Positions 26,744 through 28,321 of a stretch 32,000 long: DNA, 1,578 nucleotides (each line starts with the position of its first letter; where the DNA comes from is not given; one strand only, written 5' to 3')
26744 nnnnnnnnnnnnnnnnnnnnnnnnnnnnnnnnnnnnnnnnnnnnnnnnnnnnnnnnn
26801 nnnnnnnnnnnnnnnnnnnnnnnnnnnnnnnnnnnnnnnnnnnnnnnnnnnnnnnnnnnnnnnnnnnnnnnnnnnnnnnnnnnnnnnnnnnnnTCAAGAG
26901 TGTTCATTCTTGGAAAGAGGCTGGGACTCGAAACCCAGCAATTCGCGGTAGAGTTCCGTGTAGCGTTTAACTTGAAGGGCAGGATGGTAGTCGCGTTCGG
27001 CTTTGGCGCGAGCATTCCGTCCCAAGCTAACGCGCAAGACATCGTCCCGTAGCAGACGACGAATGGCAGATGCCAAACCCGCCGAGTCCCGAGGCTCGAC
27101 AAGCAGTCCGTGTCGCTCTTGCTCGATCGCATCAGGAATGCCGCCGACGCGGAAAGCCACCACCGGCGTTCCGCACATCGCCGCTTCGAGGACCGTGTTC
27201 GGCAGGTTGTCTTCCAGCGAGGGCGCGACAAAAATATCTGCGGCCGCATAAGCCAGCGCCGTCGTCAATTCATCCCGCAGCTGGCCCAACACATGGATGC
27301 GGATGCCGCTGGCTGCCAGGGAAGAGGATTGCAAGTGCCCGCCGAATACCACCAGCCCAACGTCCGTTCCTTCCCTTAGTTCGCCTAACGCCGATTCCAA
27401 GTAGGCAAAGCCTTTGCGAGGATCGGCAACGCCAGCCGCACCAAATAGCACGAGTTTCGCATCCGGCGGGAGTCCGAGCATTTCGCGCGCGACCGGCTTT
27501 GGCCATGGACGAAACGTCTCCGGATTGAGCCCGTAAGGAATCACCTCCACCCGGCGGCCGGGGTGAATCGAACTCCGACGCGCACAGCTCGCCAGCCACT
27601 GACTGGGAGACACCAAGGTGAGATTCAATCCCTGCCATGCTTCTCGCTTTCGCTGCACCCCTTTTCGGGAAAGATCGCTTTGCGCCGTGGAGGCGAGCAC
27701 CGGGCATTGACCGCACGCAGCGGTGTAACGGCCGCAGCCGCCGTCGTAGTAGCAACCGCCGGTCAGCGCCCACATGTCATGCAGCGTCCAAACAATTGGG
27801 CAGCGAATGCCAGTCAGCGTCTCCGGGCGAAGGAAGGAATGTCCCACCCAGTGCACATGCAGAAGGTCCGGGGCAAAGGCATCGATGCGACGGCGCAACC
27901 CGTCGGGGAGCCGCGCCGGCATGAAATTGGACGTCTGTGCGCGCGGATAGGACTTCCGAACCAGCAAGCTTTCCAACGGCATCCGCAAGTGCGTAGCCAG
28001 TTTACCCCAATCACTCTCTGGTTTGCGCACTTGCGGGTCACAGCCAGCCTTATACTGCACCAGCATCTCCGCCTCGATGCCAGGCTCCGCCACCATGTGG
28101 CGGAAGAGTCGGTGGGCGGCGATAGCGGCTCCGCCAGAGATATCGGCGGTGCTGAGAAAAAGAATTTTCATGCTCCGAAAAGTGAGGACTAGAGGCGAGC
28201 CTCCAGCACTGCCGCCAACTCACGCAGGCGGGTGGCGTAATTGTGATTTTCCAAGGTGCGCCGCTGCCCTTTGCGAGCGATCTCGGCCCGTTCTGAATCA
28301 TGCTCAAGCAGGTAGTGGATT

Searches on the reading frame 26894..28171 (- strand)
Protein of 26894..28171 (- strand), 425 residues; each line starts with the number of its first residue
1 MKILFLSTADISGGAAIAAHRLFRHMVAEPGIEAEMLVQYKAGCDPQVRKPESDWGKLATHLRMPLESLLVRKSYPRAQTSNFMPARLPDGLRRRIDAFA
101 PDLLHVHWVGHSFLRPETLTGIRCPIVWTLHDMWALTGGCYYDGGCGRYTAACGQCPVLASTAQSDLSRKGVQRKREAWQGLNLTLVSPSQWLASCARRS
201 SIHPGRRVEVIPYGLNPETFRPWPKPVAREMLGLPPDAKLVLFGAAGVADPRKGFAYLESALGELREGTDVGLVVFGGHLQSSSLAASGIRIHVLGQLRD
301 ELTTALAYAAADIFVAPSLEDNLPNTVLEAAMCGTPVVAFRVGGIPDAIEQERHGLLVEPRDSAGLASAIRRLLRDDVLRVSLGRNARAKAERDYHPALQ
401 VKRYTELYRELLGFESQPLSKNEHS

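Call 39: search_protein_families(library=pfam, proteins=[window:26894-28171:-], max_evalue=0.001)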
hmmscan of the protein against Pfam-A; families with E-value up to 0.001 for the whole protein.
window:26894-28171:- (425 aa): 6 families
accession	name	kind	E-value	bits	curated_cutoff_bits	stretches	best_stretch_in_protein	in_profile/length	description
PF13692.12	Glyco_trans_1_4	-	2.1e-28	99.8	27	1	246-376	7-142/142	Glycosyl transferases group 1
PF00534.26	Glycos_transf_1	-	4.7e-23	82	26.4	1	235-389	12-171/172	Glycosyl transferases group 1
PF13524.12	Glyco_trans_1_2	-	5.2e-09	36.6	25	1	290-399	15-137/144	Glycosyl transferase-like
PF13439.12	Glyco_transf_4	-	6.3e-09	36.5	28.5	1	13-218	2-169/170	Glycosyltransferase Family 4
PF13579.12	Glyco_trans_4_4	-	4.1e-06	27.7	29.7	1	13-214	1-158/158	Glycosyl transferase 4-like domain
PF20706.3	GT4-conflict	-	0.00025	20.6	26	1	220-355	177-326/385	Family 4 Glycosyltransferase in conflict systems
